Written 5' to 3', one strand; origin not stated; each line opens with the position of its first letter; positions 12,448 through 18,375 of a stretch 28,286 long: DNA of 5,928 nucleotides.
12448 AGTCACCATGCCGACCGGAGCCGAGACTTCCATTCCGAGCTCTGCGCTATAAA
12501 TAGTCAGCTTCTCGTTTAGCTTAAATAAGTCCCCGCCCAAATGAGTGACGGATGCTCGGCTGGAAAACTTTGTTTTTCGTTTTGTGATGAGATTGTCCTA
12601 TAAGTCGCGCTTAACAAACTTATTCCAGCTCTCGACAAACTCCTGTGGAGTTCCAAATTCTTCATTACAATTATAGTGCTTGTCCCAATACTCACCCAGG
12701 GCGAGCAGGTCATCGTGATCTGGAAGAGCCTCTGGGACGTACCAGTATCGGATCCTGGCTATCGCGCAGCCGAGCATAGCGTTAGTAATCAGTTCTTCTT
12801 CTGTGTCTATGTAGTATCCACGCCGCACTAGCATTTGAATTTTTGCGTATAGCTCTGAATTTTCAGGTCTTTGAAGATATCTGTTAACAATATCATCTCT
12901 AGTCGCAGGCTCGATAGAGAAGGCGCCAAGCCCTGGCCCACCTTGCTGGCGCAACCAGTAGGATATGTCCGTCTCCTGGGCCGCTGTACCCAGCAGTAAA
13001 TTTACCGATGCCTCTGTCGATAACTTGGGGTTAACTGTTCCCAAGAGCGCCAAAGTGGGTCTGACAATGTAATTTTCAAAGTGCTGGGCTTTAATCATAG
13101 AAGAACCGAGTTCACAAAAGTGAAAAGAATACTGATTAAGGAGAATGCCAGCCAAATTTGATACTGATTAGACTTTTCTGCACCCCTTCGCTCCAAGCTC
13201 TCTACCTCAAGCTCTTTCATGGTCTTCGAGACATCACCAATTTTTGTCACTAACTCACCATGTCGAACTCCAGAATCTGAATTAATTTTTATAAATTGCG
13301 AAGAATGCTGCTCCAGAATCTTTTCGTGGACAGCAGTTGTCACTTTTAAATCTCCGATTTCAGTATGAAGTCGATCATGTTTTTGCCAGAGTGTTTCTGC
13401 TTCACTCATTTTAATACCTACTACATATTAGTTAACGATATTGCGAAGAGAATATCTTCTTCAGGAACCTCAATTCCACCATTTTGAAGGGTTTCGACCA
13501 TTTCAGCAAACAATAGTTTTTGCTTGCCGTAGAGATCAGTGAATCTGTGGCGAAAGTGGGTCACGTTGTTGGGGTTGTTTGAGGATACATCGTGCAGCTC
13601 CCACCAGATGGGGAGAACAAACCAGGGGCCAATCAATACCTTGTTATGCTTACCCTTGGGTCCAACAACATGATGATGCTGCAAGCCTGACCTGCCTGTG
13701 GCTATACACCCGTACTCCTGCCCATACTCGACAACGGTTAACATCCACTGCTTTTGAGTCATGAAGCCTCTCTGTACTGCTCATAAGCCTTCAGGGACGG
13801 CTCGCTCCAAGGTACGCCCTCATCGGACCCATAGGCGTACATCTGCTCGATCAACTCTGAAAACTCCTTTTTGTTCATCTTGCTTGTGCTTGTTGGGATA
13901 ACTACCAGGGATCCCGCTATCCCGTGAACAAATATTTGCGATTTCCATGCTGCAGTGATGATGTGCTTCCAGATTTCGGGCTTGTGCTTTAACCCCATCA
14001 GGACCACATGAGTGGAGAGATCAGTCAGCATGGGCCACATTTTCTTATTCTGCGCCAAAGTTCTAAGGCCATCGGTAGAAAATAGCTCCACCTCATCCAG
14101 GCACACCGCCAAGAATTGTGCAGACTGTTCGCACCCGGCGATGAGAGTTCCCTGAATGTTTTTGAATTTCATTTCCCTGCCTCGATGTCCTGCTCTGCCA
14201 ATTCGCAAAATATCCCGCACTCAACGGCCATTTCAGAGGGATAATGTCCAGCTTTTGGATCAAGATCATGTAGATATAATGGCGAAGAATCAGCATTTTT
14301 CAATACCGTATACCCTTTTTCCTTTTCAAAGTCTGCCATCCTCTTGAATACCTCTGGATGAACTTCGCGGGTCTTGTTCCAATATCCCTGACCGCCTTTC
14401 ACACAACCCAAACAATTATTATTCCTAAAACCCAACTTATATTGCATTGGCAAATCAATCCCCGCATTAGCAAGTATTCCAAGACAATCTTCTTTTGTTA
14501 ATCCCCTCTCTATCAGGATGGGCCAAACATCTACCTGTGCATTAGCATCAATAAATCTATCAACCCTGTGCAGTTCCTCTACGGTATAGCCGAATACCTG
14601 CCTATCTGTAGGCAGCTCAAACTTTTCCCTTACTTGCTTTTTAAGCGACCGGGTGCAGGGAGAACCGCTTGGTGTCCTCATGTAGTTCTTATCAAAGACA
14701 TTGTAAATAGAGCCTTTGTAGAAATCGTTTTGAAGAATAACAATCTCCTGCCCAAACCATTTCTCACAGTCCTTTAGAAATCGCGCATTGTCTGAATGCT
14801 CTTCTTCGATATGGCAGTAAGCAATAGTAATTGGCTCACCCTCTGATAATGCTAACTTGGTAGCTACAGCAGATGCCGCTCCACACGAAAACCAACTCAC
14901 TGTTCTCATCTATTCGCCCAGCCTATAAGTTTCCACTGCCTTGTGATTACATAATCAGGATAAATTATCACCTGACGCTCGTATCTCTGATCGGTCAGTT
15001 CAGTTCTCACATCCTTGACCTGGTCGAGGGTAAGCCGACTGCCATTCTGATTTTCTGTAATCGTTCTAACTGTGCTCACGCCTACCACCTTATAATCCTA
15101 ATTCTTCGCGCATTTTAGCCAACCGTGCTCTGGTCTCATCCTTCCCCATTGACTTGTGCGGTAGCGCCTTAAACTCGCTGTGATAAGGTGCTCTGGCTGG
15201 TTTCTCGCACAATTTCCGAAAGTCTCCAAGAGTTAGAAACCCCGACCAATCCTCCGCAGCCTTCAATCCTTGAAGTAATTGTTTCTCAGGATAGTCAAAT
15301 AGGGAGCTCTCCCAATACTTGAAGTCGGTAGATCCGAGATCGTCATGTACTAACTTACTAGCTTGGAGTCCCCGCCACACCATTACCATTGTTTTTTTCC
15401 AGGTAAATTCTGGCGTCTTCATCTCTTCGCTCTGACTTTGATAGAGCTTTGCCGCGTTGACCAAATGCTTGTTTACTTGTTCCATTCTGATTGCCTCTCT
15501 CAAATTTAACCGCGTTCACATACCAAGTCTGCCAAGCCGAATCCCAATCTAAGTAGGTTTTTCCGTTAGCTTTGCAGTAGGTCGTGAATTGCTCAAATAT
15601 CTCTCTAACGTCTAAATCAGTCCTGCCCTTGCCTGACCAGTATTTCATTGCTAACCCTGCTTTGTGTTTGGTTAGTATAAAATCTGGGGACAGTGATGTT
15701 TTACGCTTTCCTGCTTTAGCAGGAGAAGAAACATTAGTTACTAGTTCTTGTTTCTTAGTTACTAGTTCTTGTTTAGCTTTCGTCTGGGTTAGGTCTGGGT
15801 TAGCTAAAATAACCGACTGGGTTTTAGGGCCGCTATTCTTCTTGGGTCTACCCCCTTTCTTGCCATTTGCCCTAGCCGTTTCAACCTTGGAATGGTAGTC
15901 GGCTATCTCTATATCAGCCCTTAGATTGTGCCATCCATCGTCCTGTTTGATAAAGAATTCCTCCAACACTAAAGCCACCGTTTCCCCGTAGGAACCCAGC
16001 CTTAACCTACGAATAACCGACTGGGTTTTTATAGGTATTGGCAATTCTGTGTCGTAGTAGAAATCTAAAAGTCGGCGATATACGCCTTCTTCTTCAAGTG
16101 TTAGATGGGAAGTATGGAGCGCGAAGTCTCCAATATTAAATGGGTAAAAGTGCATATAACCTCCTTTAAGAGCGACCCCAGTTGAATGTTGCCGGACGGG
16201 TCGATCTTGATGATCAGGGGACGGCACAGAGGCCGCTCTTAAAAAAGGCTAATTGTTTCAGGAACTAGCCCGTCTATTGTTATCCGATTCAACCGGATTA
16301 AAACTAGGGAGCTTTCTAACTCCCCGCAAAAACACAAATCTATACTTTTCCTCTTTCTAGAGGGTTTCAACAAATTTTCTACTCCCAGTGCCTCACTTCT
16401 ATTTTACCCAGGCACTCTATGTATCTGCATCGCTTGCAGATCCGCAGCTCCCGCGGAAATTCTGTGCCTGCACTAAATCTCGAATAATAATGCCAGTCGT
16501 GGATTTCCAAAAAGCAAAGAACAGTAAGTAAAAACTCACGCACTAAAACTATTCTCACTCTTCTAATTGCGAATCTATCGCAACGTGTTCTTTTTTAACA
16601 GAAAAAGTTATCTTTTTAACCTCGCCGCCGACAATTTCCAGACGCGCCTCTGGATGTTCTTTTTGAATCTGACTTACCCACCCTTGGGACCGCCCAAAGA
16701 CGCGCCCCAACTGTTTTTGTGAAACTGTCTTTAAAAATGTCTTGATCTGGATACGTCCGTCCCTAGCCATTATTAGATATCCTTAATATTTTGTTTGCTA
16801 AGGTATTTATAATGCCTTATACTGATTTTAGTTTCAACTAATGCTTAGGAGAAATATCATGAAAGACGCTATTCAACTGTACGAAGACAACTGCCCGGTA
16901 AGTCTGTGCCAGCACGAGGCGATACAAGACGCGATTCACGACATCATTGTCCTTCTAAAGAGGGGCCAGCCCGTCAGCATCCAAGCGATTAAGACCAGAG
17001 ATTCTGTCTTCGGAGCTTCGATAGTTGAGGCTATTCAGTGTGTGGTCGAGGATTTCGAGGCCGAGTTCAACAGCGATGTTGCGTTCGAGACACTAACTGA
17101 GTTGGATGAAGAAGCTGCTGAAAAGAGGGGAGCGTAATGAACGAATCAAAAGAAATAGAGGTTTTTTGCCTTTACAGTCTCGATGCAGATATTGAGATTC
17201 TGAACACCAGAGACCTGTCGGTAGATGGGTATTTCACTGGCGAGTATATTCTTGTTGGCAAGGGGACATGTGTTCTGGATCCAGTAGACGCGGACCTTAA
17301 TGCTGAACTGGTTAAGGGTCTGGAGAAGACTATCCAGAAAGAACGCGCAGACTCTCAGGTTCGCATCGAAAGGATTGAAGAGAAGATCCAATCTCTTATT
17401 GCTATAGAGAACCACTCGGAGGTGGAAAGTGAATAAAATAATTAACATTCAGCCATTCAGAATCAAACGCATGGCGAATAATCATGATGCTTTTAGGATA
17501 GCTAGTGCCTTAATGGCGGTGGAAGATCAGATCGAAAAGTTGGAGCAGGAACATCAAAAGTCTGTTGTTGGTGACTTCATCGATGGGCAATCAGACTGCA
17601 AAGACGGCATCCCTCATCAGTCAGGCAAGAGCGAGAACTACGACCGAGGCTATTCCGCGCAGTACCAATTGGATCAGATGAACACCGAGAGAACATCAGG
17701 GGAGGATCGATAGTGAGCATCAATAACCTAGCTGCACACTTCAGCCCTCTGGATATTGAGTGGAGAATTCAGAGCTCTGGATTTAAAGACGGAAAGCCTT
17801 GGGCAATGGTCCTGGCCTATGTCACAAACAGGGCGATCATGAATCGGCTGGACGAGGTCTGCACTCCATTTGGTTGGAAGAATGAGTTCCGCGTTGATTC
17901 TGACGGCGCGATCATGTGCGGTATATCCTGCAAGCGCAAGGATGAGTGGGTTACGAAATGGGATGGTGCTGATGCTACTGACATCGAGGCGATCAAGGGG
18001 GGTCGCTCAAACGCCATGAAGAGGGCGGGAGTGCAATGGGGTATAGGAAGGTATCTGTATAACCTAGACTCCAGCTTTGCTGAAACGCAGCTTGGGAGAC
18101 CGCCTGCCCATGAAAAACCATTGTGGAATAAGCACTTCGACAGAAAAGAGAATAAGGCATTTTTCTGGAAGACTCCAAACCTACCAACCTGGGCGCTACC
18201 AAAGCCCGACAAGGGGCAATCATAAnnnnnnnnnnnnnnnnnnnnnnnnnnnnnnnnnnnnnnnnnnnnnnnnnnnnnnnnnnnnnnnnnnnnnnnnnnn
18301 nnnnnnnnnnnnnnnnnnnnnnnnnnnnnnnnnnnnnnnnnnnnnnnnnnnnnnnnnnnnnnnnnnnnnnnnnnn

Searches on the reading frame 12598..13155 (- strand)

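Call 16: search_protein_families(library=phrogs, proteins=[window:12598-13155:-], max_evalue=0.001)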
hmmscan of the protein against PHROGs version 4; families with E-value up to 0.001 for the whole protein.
window:12598-13155:- (185 aa): 1 family
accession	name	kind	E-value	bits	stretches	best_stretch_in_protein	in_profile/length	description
phrog_3108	-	unknown function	7.3e-30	104.8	1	22-183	2-158/160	-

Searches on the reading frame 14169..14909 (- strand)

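Call 16: search_protein_families(library=phrogs, proteins=[window:14169-14909:-], max_evalue=0.001)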
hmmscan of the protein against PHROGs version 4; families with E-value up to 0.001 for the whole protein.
window:14169-14909:- (246 aa): 1 family
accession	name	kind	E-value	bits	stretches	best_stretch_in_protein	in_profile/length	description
phrog_424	-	moron, auxiliary metabolic gene and host takeover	1.3e-43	150.6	1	1-241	161-420/460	phosphoadenosine phosphosulfate reductase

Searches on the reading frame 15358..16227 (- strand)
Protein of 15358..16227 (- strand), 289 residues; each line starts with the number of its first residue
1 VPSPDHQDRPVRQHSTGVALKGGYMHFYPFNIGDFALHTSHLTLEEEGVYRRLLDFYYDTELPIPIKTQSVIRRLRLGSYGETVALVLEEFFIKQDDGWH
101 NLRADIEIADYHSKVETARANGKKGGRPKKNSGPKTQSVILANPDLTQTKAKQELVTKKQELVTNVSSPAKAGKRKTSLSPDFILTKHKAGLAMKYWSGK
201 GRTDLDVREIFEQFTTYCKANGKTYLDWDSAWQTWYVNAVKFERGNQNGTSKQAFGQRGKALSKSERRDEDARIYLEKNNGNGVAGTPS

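Call 16: search_protein_families(library=phrogs, proteins=[window:15358-16227:-], max_evalue=0.001)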
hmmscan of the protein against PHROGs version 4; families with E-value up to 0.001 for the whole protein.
window:15358-16227:- (289 aa): 11 families
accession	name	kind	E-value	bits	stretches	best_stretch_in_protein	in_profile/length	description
phrog_12767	-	unknown function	2e-39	136.9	1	25-141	1-119/324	-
phrog_21472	-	unknown function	1.5e-32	114.4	1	25-164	4-140/299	-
phrog_3992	-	DNA, RNA and nucleotide metabolism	8.9e-32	112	1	25-132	5-115/345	primosomal protein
phrog_4118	-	DNA, RNA and nucleotide metabolism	5.8e-30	105.8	1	25-168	1-142/315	primosomal protein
phrog_9327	-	DNA, RNA and nucleotide metabolism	3e-28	100.2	1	25-183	4-174/276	primosomal protein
phrog_6950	-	unknown function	2.3e-25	90.6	1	25-153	1-128/415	-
phrog_6451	-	DNA, RNA and nucleotide metabolism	1.2e-21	78.7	1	25-166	1-144/272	primosomal protein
phrog_1032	-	DNA, RNA and nucleotide metabolism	2.5e-05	25.4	1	128-253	135-266/281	replication initiation protein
phrog_1408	-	DNA, RNA and nucleotide metabolism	7e-05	23.4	1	149-259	167-268/302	replication initiation protein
phrog_16304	-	unknown function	0.00044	21.2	1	100-135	53-92/244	-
phrog_29280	-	unknown function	0.00046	20.9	1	38-155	19-133/286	-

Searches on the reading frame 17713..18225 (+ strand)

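Call 16: search_protein_families(library=phrogs, proteins=[window:17713-18225:+], max_evalue=0.001)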
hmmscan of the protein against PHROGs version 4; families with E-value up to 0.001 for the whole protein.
window:17713-18225:+ (170 aa): 3 families
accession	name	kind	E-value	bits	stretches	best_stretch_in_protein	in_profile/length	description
phrog_1097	-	DNA, RNA and nucleotide metabolism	2.8e-70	238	1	2-168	3-166/251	Erf-like ssDNA annealing protein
phrog_20575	-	unknown function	5.5e-33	113.8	1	1-89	1-91/91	-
phrog_14970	-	unknown function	2.1e-16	61.8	1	14-117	13-113/230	-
